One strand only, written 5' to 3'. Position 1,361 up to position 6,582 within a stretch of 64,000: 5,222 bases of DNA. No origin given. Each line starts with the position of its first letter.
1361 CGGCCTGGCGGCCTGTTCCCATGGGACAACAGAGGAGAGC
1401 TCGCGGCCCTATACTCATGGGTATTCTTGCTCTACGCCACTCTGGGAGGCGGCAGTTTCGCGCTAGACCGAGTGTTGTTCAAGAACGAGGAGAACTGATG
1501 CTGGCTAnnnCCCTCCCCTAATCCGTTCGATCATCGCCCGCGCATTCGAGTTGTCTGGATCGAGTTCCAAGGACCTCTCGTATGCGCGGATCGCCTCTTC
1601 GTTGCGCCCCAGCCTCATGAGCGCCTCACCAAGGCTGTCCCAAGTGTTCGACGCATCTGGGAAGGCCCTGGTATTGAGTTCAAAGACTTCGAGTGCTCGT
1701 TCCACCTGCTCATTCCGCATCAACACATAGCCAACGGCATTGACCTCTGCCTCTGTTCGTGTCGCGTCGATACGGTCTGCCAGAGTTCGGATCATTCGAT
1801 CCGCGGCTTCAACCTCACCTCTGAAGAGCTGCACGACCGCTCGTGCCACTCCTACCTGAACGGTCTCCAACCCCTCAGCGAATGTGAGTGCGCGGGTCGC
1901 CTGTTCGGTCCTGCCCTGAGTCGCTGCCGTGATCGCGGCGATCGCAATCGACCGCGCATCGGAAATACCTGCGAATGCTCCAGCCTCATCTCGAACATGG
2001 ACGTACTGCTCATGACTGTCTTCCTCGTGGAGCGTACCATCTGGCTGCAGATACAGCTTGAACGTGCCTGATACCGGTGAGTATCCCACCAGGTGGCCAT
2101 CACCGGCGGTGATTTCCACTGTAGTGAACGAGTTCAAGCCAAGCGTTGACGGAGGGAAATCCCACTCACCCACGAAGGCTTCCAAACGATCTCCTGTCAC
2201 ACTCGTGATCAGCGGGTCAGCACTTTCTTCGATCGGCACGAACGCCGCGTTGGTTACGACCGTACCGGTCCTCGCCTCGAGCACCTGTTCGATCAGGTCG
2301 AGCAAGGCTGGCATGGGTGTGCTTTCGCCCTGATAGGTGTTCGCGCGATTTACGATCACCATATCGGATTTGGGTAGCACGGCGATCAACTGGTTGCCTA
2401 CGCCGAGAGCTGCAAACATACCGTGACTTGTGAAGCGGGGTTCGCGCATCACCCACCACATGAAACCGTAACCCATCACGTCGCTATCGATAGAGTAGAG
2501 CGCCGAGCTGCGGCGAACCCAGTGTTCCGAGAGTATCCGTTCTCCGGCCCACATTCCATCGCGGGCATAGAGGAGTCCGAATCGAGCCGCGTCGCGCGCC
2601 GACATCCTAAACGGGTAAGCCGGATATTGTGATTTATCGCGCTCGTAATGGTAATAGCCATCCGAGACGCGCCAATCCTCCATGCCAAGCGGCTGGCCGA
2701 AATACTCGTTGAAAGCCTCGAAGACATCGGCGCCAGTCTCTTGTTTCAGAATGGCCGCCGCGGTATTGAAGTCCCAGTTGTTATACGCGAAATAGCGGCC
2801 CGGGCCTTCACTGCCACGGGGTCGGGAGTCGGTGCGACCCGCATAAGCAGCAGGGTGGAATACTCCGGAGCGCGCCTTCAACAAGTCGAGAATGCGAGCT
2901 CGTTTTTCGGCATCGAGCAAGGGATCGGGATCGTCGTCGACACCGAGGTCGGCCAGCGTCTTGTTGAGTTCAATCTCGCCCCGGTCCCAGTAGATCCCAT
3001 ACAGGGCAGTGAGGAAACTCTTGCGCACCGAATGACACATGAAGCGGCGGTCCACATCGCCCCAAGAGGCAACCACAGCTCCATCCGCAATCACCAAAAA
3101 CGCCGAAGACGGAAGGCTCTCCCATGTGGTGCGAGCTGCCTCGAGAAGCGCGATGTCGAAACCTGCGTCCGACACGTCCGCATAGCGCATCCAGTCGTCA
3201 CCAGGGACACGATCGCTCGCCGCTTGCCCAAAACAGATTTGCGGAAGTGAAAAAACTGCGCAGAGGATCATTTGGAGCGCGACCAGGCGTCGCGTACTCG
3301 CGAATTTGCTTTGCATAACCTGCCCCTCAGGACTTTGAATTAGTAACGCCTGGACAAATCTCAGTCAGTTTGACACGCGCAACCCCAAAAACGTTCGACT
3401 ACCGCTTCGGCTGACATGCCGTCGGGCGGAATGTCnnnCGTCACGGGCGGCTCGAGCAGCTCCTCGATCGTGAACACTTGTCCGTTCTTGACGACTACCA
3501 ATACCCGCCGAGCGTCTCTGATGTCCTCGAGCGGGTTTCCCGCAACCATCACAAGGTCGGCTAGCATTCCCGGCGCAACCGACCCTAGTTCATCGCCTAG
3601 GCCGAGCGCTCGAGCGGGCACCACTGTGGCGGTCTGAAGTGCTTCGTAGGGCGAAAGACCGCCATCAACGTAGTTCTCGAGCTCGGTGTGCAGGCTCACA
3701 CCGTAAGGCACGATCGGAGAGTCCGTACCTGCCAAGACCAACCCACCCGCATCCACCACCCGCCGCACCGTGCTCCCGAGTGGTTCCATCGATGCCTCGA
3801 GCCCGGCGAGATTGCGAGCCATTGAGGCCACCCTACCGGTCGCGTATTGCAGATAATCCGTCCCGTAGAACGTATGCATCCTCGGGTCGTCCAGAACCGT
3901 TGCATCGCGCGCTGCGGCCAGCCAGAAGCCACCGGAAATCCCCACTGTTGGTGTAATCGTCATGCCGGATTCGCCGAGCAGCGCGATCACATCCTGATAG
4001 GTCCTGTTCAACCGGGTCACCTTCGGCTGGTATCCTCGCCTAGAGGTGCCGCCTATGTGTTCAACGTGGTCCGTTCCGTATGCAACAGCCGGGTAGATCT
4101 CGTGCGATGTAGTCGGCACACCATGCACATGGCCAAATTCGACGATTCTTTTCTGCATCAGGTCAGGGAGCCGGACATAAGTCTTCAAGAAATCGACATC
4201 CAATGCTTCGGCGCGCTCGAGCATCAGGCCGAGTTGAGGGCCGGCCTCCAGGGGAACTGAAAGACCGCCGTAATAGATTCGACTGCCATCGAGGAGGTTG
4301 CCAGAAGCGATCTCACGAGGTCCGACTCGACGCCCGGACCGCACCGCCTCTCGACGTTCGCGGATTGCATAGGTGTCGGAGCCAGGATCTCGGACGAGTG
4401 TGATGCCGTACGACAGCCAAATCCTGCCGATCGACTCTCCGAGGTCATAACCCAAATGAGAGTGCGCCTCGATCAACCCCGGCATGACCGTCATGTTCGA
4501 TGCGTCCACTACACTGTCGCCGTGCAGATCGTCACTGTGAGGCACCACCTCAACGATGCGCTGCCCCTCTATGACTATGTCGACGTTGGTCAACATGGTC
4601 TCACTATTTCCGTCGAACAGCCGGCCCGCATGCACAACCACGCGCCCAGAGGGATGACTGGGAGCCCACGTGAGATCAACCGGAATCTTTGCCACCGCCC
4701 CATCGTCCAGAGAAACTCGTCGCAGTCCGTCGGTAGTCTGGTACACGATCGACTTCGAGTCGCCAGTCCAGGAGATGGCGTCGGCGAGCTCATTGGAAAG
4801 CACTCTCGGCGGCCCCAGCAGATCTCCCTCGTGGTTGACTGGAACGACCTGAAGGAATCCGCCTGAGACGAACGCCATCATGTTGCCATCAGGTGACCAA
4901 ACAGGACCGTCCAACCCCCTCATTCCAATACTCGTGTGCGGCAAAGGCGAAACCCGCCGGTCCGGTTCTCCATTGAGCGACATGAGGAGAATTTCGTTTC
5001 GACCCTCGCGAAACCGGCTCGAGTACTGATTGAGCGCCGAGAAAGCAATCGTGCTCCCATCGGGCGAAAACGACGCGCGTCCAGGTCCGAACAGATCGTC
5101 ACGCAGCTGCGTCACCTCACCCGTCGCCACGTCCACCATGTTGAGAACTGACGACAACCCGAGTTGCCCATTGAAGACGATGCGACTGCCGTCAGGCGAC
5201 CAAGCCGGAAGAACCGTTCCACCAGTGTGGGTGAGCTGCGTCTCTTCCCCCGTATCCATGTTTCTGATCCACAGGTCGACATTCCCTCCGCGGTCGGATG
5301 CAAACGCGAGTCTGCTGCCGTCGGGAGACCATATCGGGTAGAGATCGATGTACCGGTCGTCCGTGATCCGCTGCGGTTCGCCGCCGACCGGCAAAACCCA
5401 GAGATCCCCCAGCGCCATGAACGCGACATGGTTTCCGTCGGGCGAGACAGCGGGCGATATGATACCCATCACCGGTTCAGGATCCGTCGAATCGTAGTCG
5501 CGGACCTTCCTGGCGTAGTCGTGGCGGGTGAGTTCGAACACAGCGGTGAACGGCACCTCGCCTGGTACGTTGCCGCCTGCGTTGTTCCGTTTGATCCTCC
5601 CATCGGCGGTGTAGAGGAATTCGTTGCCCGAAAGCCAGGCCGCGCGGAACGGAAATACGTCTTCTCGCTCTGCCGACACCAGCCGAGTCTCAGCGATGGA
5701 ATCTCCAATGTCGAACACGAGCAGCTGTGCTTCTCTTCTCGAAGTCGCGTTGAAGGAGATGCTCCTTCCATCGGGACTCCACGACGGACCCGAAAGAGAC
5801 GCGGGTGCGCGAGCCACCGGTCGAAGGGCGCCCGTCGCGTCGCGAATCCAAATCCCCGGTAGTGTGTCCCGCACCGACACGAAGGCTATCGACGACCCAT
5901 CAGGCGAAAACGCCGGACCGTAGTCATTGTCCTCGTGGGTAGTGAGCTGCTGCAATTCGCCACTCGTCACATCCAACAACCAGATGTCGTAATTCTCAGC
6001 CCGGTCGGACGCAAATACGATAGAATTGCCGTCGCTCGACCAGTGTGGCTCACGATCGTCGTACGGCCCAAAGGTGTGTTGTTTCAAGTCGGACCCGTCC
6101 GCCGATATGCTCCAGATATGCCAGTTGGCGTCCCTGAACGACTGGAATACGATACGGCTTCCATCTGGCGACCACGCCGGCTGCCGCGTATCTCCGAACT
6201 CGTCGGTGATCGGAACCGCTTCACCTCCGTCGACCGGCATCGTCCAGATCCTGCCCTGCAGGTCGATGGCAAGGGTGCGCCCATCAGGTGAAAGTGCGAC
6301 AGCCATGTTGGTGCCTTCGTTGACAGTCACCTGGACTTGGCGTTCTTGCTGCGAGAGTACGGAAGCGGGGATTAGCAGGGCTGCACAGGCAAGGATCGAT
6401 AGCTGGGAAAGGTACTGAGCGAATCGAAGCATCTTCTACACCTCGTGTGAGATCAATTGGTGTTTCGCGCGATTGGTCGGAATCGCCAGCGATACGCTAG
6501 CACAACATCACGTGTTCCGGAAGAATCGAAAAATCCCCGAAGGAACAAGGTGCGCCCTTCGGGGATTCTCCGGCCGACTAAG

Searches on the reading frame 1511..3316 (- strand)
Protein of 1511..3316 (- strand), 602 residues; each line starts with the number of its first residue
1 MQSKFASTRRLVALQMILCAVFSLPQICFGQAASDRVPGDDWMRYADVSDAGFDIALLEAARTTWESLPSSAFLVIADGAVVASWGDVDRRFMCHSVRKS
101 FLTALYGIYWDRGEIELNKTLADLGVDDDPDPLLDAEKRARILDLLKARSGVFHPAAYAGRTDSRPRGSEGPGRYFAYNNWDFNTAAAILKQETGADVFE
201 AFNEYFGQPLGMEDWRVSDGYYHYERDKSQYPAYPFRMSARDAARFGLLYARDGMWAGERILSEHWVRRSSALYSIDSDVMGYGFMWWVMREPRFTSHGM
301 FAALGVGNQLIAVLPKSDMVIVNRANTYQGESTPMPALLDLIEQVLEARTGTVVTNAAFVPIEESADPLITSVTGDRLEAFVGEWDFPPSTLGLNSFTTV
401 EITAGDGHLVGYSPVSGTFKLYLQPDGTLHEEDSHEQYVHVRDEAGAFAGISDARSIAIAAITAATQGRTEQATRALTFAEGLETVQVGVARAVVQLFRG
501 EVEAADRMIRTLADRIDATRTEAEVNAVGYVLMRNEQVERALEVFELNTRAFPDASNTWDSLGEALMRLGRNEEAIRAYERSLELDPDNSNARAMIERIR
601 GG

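Call 22: search_protein_families(library=pfam, proteins=[window:1511-3316:-], max_evalue=0.00001)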
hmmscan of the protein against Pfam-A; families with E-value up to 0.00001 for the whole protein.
window:1511-3316:- (602 aa): 10 families
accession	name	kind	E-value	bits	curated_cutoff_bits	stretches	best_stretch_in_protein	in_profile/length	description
PF00144.29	Beta-lactamase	-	1.5e-20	74.1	27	1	65-330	9-313/329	Beta-lactamase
PF07719.23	TPR_2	-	1.3e-10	41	27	1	558-589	3-34/34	Tetratricopeptide repeat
PF00515.34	TPR_1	-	9.3e-08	32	27.8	1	562-589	7-34/34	Tetratricopeptide repeat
PF13428.12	TPR_14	-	2.1e-07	31.4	23.5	1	557-594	2-39/44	Tetratricopeptide repeat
PF13371.12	TPR_9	-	2.8e-07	30.9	35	1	531-599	4-72/73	Tetratricopeptide repeat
PF13181.12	TPR_8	-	3.6e-07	30.3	25.7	1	558-589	3-34/34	Tetratricopeptide repeat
PF13432.12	TPR_16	-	9.3e-07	29.6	32.7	1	529-589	4-64/65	Tetratricopeptide repeat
PF13176.12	TPR_7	-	1.5e-06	28.3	27.9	0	558-591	1-34/36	Tetratricopeptide repeat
PF13414.12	TPR_11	-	2e-06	27.8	26.8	1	563-592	1-30/42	TPR repeat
PF23914.1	TPR_CcmH_CycH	-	5.6e-06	26.7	42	0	553-593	47-87/158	Cytochrome c-type biogenesis protein H TPR domain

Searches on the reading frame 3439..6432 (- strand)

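Call 22: search_protein_families(library=pfam, proteins=[window:3439-6432:-], max_evalue=0.00001)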
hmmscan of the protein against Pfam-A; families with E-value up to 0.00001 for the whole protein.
window:3439-6432:- (998 aa): 7 families
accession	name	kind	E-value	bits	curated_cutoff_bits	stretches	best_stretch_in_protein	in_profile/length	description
PF07676.18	PD40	-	9e-66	217.1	20.9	4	354-389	2-38/38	WD40-like Beta Propeller Repeat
PF00930.27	DPPIV_N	-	4e-20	72.3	22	0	365-407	47-85/354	Dipeptidyl peptidase IV (DPP IV) N-terminal region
PF01979.26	Amidohydro_1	-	3.2e-18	66.5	25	1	648-986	1-344/345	Amidohydrolase family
PF25174.1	Beta-prop_THOC3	-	1.2e-16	61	305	1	80-227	89-230/272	THOC3 beta-propeller domain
PF07969.17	Amidohydro_3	-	2.6e-16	60.6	29.7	1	881-986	356-470/472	Amidohydrolase family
PF25460.1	Beta-prop_Aladin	-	1.1e-09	38.3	171.1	0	368-466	118-213/340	Aladin seven-bladed propeller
PF10647.15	Gmad1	-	1e-07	32.5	20.5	0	324-537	25-145/251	Lipoprotein LpqB beta-propeller domain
